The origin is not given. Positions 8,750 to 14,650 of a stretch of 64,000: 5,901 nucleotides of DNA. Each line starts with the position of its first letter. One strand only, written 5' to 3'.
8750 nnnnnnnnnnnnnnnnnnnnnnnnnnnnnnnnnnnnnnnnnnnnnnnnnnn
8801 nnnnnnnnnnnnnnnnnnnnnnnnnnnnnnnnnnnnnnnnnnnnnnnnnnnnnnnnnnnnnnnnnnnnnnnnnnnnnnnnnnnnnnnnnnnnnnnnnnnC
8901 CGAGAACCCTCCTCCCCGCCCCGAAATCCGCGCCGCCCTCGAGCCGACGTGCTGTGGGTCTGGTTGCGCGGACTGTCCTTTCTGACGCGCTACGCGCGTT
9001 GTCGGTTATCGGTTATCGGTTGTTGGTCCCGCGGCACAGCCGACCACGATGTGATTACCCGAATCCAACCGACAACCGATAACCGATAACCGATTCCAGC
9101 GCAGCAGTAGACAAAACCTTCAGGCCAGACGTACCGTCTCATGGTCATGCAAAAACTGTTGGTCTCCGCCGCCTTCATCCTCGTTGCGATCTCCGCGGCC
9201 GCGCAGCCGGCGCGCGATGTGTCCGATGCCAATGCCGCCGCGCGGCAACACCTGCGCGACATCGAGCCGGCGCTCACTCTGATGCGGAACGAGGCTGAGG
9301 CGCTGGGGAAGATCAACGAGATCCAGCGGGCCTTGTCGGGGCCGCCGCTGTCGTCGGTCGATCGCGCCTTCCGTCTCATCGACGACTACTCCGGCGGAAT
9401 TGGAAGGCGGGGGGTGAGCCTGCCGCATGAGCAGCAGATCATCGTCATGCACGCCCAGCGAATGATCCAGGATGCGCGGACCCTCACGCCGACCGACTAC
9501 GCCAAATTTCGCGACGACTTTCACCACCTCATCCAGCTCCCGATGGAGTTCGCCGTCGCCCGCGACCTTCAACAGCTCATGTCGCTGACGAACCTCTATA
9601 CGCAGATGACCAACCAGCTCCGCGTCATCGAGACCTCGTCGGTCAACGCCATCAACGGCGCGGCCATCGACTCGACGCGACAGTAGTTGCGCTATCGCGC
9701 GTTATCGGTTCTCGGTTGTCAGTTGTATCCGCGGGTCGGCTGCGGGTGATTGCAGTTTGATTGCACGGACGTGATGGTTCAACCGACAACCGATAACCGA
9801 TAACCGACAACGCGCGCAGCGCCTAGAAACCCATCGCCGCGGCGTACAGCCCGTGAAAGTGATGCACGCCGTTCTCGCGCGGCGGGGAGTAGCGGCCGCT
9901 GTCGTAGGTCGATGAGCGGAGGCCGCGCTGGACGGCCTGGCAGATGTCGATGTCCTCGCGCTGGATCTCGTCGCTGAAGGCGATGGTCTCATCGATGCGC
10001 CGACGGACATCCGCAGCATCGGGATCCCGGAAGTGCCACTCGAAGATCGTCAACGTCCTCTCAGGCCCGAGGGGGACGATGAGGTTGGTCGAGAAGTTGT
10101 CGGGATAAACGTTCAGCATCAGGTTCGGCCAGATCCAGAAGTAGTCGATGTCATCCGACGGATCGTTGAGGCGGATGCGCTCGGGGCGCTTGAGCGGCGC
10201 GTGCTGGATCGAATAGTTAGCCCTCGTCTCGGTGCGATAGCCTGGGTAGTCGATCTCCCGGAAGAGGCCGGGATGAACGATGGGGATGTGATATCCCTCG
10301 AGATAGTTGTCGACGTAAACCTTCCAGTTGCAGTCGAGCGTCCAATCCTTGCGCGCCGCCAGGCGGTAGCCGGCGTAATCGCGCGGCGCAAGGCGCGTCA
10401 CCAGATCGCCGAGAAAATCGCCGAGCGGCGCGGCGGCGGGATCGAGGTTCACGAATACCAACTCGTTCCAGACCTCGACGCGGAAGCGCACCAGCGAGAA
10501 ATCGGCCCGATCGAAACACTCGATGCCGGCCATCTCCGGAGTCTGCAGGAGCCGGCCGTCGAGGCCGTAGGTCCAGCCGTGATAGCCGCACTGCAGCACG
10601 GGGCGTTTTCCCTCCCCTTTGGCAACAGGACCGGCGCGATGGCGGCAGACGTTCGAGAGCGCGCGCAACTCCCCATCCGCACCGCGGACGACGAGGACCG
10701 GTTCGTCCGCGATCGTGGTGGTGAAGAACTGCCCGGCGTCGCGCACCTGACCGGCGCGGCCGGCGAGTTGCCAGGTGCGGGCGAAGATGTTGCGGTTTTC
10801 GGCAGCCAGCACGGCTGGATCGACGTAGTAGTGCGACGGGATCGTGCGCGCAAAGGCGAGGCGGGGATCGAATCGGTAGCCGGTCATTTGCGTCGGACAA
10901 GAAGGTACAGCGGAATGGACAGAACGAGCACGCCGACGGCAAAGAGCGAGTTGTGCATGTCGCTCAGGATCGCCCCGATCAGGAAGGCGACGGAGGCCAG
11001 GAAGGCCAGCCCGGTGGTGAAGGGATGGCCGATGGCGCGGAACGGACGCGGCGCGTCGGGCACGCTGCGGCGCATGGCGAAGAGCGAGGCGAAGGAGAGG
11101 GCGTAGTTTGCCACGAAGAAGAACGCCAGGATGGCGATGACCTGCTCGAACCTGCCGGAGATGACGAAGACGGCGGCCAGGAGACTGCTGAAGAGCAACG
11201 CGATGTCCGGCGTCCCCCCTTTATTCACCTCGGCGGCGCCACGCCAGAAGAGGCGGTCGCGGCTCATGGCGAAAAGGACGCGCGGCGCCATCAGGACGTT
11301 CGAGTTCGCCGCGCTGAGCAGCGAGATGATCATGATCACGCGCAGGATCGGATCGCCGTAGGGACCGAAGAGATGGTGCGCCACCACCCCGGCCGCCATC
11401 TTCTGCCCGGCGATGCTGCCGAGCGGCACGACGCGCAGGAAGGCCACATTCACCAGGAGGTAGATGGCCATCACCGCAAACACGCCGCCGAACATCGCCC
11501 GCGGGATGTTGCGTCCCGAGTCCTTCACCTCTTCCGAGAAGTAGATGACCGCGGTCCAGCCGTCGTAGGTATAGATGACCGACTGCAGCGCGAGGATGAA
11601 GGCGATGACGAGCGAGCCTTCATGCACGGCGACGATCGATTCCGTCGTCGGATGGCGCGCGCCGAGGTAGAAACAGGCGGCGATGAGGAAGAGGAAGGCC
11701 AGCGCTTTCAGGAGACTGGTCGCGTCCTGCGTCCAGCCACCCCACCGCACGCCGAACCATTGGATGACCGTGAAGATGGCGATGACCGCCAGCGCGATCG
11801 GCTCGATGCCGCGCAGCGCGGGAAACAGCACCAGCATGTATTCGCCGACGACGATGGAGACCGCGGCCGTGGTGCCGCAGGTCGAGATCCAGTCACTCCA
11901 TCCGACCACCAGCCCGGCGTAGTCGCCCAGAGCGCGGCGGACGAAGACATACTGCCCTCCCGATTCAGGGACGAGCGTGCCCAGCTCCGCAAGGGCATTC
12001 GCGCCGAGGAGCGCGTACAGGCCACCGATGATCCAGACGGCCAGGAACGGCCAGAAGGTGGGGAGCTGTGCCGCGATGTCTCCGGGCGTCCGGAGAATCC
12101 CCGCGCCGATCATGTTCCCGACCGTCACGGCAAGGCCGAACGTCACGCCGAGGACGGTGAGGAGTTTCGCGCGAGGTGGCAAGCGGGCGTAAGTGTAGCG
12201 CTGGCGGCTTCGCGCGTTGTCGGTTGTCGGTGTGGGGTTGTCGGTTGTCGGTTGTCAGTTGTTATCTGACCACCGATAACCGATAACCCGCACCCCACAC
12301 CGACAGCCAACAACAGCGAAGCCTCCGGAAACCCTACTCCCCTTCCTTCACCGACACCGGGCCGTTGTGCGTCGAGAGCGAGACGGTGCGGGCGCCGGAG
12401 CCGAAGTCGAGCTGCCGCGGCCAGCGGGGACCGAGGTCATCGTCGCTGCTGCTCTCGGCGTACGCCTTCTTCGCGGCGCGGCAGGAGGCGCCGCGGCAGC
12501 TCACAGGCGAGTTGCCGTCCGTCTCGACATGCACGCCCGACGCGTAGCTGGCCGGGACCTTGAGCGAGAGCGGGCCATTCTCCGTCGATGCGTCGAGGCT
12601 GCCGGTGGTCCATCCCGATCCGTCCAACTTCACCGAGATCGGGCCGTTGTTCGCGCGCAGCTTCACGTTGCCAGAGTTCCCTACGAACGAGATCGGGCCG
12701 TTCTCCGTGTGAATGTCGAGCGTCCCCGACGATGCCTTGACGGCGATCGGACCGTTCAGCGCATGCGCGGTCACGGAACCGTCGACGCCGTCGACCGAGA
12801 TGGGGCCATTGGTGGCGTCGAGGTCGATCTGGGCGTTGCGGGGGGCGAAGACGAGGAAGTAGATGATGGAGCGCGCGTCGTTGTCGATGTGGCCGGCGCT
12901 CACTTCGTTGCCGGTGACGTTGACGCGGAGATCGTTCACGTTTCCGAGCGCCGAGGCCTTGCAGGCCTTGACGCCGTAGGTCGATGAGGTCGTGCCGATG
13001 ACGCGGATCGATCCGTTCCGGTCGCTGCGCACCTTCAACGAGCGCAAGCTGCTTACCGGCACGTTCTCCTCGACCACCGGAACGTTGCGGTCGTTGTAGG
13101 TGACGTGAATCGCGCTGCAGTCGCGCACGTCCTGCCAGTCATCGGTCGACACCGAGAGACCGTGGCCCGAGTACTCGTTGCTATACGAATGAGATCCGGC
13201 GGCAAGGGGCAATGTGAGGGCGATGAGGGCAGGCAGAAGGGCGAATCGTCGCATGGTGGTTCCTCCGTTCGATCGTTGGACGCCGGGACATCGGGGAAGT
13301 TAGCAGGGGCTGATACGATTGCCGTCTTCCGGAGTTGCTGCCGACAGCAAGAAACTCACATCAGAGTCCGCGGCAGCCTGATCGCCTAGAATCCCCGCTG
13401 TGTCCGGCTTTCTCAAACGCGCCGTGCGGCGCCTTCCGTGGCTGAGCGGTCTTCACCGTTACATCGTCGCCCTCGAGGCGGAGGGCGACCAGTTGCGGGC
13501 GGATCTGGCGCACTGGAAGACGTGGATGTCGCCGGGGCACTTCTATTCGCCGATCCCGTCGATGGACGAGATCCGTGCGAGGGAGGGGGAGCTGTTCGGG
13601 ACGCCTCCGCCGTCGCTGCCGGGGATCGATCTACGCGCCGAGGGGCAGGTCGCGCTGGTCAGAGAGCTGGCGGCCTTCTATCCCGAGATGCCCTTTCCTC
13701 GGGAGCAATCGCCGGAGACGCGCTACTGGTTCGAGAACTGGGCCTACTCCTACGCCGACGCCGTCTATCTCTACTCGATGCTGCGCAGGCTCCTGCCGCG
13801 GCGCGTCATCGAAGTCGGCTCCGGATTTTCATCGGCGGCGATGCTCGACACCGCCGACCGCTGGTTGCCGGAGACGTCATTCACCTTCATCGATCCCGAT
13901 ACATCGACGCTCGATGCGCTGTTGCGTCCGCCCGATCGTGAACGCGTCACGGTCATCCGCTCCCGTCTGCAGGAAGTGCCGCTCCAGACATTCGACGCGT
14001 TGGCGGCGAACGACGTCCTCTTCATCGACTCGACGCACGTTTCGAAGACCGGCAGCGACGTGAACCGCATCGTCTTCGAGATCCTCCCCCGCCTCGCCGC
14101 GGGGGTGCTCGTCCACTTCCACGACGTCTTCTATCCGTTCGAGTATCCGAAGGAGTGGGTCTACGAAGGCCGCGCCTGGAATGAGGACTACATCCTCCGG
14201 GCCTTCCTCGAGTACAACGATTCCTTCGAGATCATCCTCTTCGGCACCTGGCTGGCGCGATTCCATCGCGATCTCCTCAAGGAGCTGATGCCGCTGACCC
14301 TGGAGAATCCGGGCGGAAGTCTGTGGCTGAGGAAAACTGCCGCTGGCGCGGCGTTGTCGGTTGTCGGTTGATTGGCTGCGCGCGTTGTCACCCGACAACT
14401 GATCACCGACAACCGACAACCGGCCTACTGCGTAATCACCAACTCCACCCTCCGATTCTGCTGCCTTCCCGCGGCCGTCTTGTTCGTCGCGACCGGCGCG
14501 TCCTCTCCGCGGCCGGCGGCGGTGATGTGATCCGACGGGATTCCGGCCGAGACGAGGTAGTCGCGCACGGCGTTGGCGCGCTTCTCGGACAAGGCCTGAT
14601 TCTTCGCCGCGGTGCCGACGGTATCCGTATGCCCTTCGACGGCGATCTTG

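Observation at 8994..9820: Family of intergenic hairpin elements whose arms are tandem heptamers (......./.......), with two copies bracketing a small secreted-protein gene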

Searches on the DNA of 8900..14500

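Call 67: search_rna_families(source=window, start=8900, end=14500, threshold=evalue, max_evalue=1)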
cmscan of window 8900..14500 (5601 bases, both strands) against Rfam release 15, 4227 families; matches with E-value up to 1: 3.
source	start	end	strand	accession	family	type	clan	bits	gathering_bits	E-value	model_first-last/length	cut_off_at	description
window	12201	12329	+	RF04198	MIR8670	Gene; miRNA;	-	43.6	150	3.8e-06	1-142/142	no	MIR8670 microRNA precursor family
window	12200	12328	-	RF04198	MIR8670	Gene; miRNA;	-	39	150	5.4e-05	1-142/142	no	MIR8670 microRNA precursor family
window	12222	12308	-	RF03581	mir-4878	Gene; miRNA;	-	27.3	100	0.019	1-73/73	no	mir-4878 microRNA precursor family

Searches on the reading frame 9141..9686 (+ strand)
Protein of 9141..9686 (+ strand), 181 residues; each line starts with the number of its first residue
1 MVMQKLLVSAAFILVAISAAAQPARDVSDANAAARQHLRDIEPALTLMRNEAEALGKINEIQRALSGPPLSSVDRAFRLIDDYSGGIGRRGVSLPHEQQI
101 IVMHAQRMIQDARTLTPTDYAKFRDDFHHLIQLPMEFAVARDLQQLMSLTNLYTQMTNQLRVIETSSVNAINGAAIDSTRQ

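Call 15: find_encoding_contigs(protein=window:9141-9686:+, flank=3000, max_places=10)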
Protein window:9141-9686:+ (181 aa): no gene with exactly this product is on record in the collection.

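Call 16: find_encoding_contigs(protein=window:9147-9686:+, flank=3000, max_places=10)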
Protein window:9147-9686:+ (179 aa): no gene with exactly this product is on record in the collection.

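Call 17: search_protein_families(library=pfam, proteins=[window:9141-9686:+])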
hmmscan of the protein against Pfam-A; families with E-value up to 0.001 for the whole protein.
window:9141-9686:+ (181 aa): 0 families

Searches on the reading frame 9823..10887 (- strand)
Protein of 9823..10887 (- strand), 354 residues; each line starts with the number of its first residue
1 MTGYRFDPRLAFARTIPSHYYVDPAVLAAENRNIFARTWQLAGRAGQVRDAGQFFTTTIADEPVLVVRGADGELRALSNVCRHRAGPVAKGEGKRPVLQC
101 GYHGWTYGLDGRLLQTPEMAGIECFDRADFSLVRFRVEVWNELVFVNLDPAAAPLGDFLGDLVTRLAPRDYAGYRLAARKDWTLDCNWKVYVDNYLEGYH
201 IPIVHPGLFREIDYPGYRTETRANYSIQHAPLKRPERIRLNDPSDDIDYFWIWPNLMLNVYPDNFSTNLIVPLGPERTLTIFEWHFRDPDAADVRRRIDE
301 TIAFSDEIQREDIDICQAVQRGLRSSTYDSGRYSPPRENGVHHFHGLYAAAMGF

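Call 17: search_protein_families(library=pfam, proteins=[window:9823-10887:-])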
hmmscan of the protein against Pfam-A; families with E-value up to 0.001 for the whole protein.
window:9823-10887:- (354 aa): 2 families
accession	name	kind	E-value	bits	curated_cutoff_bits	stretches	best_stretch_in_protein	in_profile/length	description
PF00848.25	Ring_hydroxyl_A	-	1.3e-36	126.9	24.9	1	176-352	4-206/208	Ring hydroxylating alpha subunit (catalytic domain)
PF00355.32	Rieske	-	1e-20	73.8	20.3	1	38-125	1-87/88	Rieske [2Fe-2S] domain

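Call 18: find_encoding_contigs(protein=window:9823-10887:-, flank=5000, max_places=10)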
Protein window:9823-10887:- (354 aa): no gene with exactly this product is on record in the collection.

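Call 34: find_related_loci(query=window:9823-10887:-, collection=metagenome_contigs, flank=10000)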
Query window:9823-10887:- (354 aa) in metagenome_contigs; peptide patterns used: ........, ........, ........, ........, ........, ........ (x = any residue, [..] = any of these).
600 stretches matched a pattern (row limit reached: there are more); 582 encode a relative of the query (tblastn E <= 1e-3); the best 80 are kept; 80 distinct loci.
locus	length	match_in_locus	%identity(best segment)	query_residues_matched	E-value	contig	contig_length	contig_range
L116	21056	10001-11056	93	1-352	0e+0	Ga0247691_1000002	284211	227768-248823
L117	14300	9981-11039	87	1-353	0e+0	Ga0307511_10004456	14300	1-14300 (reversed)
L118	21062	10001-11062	86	1-354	0e+0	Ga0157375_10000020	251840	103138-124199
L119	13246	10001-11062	86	1-354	0e+0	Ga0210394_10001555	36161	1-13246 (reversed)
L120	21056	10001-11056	85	1-352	0e+0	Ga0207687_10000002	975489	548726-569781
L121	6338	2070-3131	84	1-354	0e+0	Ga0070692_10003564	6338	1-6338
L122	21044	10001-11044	84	1-348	0e+0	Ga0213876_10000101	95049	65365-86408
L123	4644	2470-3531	83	1-354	0e+0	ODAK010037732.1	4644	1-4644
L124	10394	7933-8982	77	1-354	0e+0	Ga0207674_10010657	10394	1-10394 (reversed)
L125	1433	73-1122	76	4-353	0e+0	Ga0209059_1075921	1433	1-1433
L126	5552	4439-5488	76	1-354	0e+0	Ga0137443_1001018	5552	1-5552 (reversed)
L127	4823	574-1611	77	6-353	0e+0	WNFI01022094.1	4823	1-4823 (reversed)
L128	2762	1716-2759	76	1-348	0e+0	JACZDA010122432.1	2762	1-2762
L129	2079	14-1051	77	4-354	0e+0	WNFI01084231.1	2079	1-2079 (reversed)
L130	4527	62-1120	75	3-354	0e+0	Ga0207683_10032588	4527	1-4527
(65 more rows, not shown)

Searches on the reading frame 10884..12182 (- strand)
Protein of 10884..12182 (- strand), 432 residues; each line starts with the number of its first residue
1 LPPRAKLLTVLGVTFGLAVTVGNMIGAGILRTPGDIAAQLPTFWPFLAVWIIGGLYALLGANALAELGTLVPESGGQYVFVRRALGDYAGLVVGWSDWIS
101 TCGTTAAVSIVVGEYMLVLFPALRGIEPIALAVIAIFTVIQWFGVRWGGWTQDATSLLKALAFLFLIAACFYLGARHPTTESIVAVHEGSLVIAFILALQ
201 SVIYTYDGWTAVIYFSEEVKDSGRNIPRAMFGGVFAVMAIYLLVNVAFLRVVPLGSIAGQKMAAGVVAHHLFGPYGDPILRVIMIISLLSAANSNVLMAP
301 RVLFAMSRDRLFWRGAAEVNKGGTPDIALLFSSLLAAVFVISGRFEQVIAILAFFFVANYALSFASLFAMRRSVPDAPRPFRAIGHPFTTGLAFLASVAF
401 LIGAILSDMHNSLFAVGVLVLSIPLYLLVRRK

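Call 17: search_protein_families(library=pfam, proteins=[window:10884-12182:-])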
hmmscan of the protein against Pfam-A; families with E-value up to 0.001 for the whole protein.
window:10884-12182:- (432 aa): 2 families
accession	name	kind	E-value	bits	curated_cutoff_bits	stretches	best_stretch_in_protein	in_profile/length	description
PF13520.12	AA_permease_2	-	2.7e-50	172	27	1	18-412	8-416/427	Amino acid permease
PF00324.27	AA_permease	-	4e-38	131.7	24.6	1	20-373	6-384/470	Amino acid permease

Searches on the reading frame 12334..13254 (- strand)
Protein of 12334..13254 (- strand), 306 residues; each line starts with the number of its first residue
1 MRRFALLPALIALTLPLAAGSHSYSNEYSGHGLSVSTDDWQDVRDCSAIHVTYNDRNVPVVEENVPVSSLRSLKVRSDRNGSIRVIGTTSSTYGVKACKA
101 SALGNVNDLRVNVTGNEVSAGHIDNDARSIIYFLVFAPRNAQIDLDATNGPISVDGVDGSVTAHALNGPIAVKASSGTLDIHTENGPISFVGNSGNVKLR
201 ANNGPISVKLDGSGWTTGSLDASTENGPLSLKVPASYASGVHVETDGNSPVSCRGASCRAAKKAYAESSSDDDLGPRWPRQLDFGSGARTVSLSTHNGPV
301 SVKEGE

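Call 17: search_protein_families(library=pfam, proteins=[window:12334-13254:-])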
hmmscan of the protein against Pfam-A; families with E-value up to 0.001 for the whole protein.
window:12334-13254:- (306 aa): 1 family
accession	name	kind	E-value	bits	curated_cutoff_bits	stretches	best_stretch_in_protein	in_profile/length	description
PF17141.9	DUF5114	-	0.00052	20.9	27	0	177-221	39-83/88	Domain of unknown function (DUF5114)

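Call 89: find_encoding_contigs(protein=window:12334-13254:-, flank=5000, max_places=8)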
Protein window:12334-13254:- (306 aa): 1 contig read that carries it; 1 place shown.
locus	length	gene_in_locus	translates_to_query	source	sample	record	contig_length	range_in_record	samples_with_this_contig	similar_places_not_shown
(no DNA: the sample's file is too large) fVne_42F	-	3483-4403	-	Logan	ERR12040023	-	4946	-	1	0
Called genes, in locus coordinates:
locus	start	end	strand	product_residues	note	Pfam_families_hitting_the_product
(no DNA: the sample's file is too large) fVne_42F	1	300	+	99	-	?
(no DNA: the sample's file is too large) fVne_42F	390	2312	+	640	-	PF00691:OmpA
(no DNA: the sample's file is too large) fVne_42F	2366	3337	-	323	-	PF13578:Methyltransf_24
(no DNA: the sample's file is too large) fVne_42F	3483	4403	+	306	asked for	-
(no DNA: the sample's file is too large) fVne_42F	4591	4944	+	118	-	?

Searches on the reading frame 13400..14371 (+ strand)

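Call 17: search_protein_families(library=pfam, proteins=[window:13400-14371:+])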
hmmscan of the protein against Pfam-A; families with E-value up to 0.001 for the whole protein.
window:13400-14371:+ (323 aa): 1 family
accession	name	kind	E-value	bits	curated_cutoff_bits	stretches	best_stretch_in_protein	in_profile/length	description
PF13578.12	Methyltransf_24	-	2.4e-12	48.1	26.3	1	137-243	1-105/105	Methyltransferase domain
